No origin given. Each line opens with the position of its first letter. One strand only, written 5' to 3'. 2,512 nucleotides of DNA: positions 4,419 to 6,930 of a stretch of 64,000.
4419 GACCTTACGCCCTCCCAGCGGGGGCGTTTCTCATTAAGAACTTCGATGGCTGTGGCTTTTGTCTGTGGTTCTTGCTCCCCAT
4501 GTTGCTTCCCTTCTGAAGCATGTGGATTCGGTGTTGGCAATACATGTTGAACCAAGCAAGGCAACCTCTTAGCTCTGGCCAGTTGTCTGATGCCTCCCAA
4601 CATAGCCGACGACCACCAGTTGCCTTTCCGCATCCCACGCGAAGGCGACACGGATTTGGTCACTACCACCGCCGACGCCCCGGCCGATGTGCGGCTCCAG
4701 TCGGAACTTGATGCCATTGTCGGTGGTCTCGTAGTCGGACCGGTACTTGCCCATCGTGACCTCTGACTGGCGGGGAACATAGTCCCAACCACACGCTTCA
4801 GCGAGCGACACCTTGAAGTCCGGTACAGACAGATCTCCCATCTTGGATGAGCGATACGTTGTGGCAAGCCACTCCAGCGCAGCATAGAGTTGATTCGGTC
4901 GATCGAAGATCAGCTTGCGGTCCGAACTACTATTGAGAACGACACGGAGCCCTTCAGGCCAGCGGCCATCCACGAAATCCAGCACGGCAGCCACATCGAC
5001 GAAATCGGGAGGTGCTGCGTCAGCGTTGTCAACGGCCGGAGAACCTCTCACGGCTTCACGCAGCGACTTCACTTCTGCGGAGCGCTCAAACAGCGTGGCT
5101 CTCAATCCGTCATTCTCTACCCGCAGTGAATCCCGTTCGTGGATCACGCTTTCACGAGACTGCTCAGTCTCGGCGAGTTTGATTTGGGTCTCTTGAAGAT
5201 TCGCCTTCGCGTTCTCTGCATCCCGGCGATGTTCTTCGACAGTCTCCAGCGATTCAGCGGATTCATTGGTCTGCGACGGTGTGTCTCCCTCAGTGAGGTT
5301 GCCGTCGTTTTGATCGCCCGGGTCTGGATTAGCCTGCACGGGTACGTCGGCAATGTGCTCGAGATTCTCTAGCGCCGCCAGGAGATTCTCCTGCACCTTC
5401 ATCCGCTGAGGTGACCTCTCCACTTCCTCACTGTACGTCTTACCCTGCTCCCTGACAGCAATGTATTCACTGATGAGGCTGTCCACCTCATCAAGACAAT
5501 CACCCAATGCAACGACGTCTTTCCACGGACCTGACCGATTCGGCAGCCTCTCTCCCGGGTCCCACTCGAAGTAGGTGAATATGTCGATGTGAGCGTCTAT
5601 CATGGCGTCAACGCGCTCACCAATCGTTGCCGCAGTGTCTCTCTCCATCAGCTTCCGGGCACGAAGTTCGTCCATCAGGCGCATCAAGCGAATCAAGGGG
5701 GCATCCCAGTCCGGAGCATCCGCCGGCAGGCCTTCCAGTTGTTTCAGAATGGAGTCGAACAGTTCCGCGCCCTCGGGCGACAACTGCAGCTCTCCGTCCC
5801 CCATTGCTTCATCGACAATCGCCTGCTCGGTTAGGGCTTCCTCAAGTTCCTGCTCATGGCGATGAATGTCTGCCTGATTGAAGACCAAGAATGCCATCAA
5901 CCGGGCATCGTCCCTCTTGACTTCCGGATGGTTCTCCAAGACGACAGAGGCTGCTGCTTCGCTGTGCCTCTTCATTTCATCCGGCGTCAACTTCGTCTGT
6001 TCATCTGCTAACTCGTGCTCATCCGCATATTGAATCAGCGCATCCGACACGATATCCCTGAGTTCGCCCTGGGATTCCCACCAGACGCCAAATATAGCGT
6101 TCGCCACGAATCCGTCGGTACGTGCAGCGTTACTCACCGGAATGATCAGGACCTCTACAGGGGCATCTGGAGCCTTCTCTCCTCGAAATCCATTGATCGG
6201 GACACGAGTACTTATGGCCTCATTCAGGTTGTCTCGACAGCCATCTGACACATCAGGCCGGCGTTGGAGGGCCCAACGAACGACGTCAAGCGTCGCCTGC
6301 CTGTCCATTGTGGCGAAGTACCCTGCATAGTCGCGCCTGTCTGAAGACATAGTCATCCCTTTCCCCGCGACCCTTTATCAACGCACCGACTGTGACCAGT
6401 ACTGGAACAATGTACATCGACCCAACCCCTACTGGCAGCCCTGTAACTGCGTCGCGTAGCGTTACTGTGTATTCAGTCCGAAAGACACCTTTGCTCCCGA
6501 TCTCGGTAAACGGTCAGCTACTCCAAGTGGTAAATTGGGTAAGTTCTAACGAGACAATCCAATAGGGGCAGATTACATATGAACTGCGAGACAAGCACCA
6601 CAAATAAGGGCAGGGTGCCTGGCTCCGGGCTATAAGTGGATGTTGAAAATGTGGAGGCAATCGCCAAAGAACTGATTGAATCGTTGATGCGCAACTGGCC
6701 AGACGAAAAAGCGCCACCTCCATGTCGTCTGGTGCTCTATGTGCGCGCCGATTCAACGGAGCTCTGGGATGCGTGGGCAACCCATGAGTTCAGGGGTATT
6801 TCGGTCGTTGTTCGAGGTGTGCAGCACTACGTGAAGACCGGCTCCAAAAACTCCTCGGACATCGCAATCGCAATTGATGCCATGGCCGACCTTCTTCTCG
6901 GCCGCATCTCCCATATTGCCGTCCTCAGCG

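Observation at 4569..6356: Uncharacterised 595-aa protein directly upstream of, and co-oriented with, cas9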

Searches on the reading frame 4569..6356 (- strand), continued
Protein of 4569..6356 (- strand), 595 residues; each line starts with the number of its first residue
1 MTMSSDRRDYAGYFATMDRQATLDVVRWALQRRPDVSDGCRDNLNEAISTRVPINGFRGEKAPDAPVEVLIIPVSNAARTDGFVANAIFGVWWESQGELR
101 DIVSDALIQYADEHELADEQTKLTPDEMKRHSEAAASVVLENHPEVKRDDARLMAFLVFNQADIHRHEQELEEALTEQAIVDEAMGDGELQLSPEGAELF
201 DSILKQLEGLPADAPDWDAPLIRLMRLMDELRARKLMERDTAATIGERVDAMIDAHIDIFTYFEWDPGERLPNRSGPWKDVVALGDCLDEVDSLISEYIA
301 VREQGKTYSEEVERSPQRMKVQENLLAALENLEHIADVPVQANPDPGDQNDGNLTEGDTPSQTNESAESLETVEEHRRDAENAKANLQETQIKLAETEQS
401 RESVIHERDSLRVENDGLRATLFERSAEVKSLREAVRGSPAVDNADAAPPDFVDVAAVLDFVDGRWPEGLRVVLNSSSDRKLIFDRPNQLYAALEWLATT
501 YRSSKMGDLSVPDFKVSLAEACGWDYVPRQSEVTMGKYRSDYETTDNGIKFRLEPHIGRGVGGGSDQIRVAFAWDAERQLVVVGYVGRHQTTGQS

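Call 80: search_solved_structures(query=A2, max_evalue=10)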
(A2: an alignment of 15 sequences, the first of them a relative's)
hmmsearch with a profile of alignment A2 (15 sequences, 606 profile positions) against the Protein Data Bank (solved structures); distinct sequences matched with E-value up to 10: 36.
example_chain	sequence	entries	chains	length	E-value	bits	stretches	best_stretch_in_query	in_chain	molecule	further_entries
8tcb_C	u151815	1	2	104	0.017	17.1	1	369-454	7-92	M protein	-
9ijj_A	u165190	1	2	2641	0.06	15.3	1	352-463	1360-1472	Cilia and flagella associated protein 46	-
10aw_A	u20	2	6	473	0.065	15.2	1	389-495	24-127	50 kDa outer membrane protein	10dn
7saf_A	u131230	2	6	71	0.08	14.9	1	372-429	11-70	General control transcription factor GCN4/M protein chimera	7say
5fiy_A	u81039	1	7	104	0.12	14.3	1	357-430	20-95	PRKC APOPTOSIS WT1 REGULATOR PROTEIN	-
8gt9_A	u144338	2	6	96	0.16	13.9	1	366-447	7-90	Beclin-2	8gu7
7uhb_K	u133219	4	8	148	0.21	13.5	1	323-430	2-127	Multivalent miniprotein inhibitor AHB2-2GS-SB175 | Pan-variant miniprotein TRI2-2 | TRI2-2 minibinder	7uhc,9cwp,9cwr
6f6p_C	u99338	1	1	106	0.27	13.1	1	384-459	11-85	Rab-3A-interacting protein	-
6f6p_A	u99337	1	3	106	0.29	13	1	383-459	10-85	Rab-3A-interacting protein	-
9ukm_I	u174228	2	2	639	0.36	12.7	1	363-439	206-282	Defense against restriction protein A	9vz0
8y9m_A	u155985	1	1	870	0.48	12.3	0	277-323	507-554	Cas12h1 (D465A) mutant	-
8y9l_A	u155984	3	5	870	0.48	12.3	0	277-323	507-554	Cas12h1 | Cas12h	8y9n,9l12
4lhx_C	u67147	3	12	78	0.5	12.2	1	393-457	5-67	Rab-3A-interacting protein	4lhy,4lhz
4w7y_A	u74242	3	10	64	0.55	12.1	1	375-430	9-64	B-cell receptor-associated protein 29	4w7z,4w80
5k7b_A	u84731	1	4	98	0.66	11.9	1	367-445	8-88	Beclin-2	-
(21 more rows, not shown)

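Call 86: search_dna_similar(query=P0001, collection=plasmids, mode=protein, max_evalue=0.001, max_rows=15)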
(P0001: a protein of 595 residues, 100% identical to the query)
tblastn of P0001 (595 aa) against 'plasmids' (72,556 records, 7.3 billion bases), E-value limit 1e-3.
Records with a match: 1; places in all: 1; records where one place covers at least 80% of the query: 0.
Best place of each record, by identity: <60% 1.
By first word of the organism name: Variovorax 1.
By predicted mobility (MOB-suite, as given by PLSDB): non-mobilizable 1.
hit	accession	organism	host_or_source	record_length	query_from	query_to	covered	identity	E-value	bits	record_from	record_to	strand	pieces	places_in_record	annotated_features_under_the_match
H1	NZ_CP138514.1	Variovorax paradoxus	Legume root,PacBio whole genome assembly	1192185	518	595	13%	33.3%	2e-5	56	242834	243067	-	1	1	none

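Call 87: search_dna_similar(query=P0001, collection=phages, mode=protein, max_evalue=0.001, max_rows=15)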
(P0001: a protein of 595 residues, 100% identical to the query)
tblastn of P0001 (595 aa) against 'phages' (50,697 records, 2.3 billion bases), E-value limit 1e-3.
No match.

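Call 88: get_annotated_region(hit=H1, flank=8000)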
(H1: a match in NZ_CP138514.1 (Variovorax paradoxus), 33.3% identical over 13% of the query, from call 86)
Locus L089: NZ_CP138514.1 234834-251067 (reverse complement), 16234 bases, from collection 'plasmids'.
description: Variovorax paradoxus strain SPNA7 plasmid unnamed, complete sequence
organism: Variovorax paradoxus (NCBI taxid 34073)
taxonomy: Bacteria; Pseudomonadota; Betaproteobacteria; Burkholderiales; Comamonadaceae; Variovorax; Variovorax paradoxus
host: -; source: Legume root,PacBio whole genome assembly; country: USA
typing (MOB-suite, as given by PLSDB): non-mobilizable
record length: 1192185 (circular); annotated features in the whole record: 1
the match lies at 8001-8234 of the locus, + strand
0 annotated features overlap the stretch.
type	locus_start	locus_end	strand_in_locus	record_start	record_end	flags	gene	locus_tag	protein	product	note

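Call 90: search_protein_families(library=padloc, proteins=[L089:6531-8237:+, L089:2597-5935:+, L089:5913-6488:+, L089:9308-9985:+, L089:10066-11100:+], max_evalue=0.001)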
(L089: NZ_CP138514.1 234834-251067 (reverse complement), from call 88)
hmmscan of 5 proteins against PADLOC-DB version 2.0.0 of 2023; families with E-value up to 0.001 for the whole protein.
L089:6531-8237:+ (568 aa): 4 families
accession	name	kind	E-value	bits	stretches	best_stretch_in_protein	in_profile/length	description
PDLC04161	HEC-07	-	5.3e-47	158.9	1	171-566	138-551/553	-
PDLC04160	HEC-07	-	1.2e-21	74.8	1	125-567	105-556/557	-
PDLC04159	HEC-07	-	4.6e-18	63.2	1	125-313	80-264/531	-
PDLC04158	HEC-07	-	5e-11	39.8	1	206-343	163-299/526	-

L089:2597-5935:+ (1112 aa): 0 families

L089:5913-6488:+ (191 aa): 0 families

L089:9308-9985:+ (225 aa): 0 families

L089:10066-11100:+ (344 aa): 0 families

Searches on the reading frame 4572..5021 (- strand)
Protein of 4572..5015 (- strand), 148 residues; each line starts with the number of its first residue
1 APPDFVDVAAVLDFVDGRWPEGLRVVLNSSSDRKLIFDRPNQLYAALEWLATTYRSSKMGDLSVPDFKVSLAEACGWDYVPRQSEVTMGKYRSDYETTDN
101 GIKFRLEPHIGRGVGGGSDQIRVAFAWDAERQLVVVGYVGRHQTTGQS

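Call 45: find_homologous_proteins(query=window:4572-5015:-, max_evalue=0.001)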
Query window:4572-5015:- (148 aa): 4 proteins with E <= 0.001 among 26 candidates.
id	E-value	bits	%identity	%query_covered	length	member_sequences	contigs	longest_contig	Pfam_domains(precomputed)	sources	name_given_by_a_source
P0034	2.0e-54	201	63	97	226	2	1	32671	-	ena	-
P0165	5.2e-53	197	62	97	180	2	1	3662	-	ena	-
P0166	3.5e-27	113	43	99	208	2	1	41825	-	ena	-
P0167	4.9e-24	103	52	74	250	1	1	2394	-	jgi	jgi:hypothetical protein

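Call 55: predict_structure(alignment_id=A4)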
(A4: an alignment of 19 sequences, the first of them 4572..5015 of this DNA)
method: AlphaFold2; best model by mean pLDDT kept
length: 148 residues; sequences in the alignment: 19
mean_pLDDT: 91.9   pTM: 0.88
mean pLDDT of the five models: 91.9, 91.8, 91.8, 91.4, 91.0
residues with pLDDT >= 90: 118; 70-90: 21; 50-70: 7; < 50: 2
segments of 3 or more residues with pLDDT < 50: none
pLDDT, mean of each block of 10 residues (from residue 1): 89 95 96 93 98 98 97 96 87 91 96 82 97 97 59
secondary structure, 60 per line:
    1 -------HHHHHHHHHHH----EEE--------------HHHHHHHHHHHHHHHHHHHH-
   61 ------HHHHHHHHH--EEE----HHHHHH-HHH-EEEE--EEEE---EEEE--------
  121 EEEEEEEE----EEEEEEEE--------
elements in order: H8-18 E23-25 H40-59 H67-75 E78-80 H85-90 E96-99 E102-105 E109-112 E121-128 E133-140

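Call 57: fold_search(model_id=the predicted structure, library=pdb)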
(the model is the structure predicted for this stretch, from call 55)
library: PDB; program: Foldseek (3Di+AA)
matches with E <= 10: 505; with E <= 0.001: 0
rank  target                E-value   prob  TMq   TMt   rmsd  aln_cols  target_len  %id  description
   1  5ifg_C                7.5e-02  0.16  0.18  0.24   9.9       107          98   17  Crystal structure of HigA-HigB complex from E. Coli (released 2017-03-01)
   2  9g12_B                1.2e-01  0.41  0.30  0.44   5.6       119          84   15  Mycobacterium tuberculosis RelBE1 toxin-antitoxin system; rv1247c (relB1 antitoxin), rv1246c (relE1 toxin) (released 2025-12-17)
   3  3g5o_B                1.3e-01  0.44  0.31  0.46   5.6       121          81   14  The crystal structure of the toxin-antitoxin complex RelBE2 (Rv2865-2866) from Mycobacterium tuberculosis (released 2009-04-14)
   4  5ycl_B                1.3e-01  0.12  0.17  0.22  10.0       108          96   15  Crystal structure of HigBA complex from Shigella flexneri (released 2018-09-19)
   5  7xbj_A                1.4e-01  0.11  0.17  0.10  12.3        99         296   13  Txp40, an insecticidal toxin protein from Xenorhabdus nematophila (released 2023-03-29)
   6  2khe_MODEL_1_A        1.8e-01  0.51  0.37  0.54   4.7       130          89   15  Solution Structure of the Bacterial Toxin Rele from Thermus Thermophilus HB8 (released 2010-03-31)
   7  6kml_A                1.8e-01  0.11  0.17  0.23  10.6       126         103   13  2.09 Angstrom resolution crystal structure of tetrameric HigBA toxin-antitoxin complex from E.coli (released 2020-11-18)
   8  5ifg_A                1.9e-01  0.20  0.16  0.22   7.5        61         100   18  Crystal structure of HigA-HigB complex from E. Coli (released 2017-03-01)
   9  6kmq_A                1.9e-01  0.12  0.18  0.25  10.2       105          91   14  2.3 Angstrom resolution structure of dimeric HigBA toxin-antitoxin complex from E. coli (released 2020-11-18)
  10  6kml_C                2.3e-01  0.25  0.15  0.21   4.8        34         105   29  2.09 Angstrom resolution crystal structure of tetrameric HigBA toxin-antitoxin complex from E.coli (released 2020-11-18)
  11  7xbj_B                2.6e-01  0.08  0.19  0.12  14.9       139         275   14  Txp40, an insecticidal toxin protein from Xenorhabdus nematophila (released 2023-03-29)
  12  8a0x_D                3.1e-01  0.12  0.22  0.28  11.8       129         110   12  Crystal structure of the HigB2-HigA2 tetramer in complex with operator DNA (released 2023-05-03)
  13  9g12_A                3.6e-01  0.21  0.30  0.45   5.9       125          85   14  Mycobacterium tuberculosis RelBE1 toxin-antitoxin system; rv1247c (relB1 antitoxin), rv1246c (relE1 toxin) (released 2025-12-17)
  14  2otr_MODEL_1_A        3.8e-01  0.14  0.24  0.37   8.3       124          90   10  Solution Structure of Conserved Hypothetical Protein HP0892 from Helicobacter pylori (released 2007-12-18)
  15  4fxe_E                4.3e-01  0.25  0.18  0.30   3.7        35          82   17  Crystal structure of the intact E. coli RelBE toxin-antitoxin complex (released 2012-08-29)
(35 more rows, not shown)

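Call 60: search_solved_structures(query=A6, max_evalue=10, show_alignments=3)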
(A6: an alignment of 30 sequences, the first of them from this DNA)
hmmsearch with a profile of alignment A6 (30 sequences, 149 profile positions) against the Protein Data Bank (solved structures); distinct sequences matched with E-value up to 10: 2.
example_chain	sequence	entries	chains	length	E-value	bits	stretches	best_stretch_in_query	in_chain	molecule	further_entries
6igv_A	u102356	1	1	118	0.3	14.3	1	16-65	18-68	Kinesin-1 heavy chain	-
6ign_A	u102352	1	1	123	0.39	13.9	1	16-65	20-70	Kinesin-1 heavy chain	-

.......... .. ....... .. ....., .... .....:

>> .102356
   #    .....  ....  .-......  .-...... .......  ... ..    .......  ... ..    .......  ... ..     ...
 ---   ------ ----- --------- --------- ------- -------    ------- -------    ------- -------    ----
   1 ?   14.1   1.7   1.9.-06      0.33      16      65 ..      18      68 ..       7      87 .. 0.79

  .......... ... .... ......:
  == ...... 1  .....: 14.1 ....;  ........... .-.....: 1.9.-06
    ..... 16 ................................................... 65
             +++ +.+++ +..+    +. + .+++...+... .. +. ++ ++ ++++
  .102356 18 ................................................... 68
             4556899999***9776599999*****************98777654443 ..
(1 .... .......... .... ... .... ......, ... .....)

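Call 62: search_protein_families(library=pfam, alignment_id=A6, max_evalue=10)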
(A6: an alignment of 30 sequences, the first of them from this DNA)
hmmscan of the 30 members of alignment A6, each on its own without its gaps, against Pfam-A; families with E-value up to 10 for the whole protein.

A. member 1, seq(150 aa): 1 family
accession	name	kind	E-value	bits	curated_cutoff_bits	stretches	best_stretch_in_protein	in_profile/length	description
PF18229.6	GcnA_N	-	0.22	12.1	27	1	33-58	44-69/79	N-acetyl-beta-D-glucosaminidase N-terminal domain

B. families by the number of members that match (of 30 scanned): 15 families
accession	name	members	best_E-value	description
PF21068.3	ATPgraspMvdD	1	0.00054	MvdD pre-ATP grasp domain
PF07657.19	MNNL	1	0.0086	N terminus of Notch ligand C2-like domain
PF08244.19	Glyco_hydro_32C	1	0.059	Glycosyl hydrolases family 32 C terminal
PF07367.17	FB_lectin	1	0.065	Fungal fruit body lectin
PF15941.10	FidL_like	1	0.088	FidL-like putative membrane protein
PF23399.1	LTI65_PGEED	1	0.1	LTI65/LTI78 PGEED repeat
PF18929.5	DUF5678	1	0.13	Family of unknown function (DUF5678)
PF06188.17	HrpE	1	0.15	HrpE/YscL/FliH and V-type ATPase subunit E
PF24883.2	NPHP3_N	1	0.16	Nephrocystin 3, N-terminal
PF13302.13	Acetyltransf_3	1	0.16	Acetyltransferase (GNAT) domain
PF16761.10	Clr2_transil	1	0.17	Transcription-silencing protein, cryptic loci regulator Clr2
PF08771.16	FRB_dom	1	0.18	FKBP12-rapamycin binding domain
PF21491.2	MIMI_R596-like_C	1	0.2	Mimivirus sulfhydryl oxidase R596-like, C-terminal domain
PF18229.6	GcnA_N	1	0.22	N-acetyl-beta-D-glucosaminidase N-terminal domain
PF05135.19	Phage_connect_1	1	0.23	Phage gp6-like head-tail connector protein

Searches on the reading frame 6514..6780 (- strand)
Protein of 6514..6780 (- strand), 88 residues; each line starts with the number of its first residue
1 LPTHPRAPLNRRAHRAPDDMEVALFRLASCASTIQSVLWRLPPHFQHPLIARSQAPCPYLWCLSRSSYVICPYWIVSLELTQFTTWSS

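Call 6: search_protein_families(library=pfam, proteins=[window:6514-6780:-], max_evalue=0.1)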
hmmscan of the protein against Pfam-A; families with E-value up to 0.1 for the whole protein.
window:6514-6780:- (88 aa): 1 family
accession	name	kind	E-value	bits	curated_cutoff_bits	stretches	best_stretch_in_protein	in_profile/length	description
PF07777.16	MFMR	-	0.046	14.7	27.4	1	41-64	45-67/96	G-box binding protein MFMR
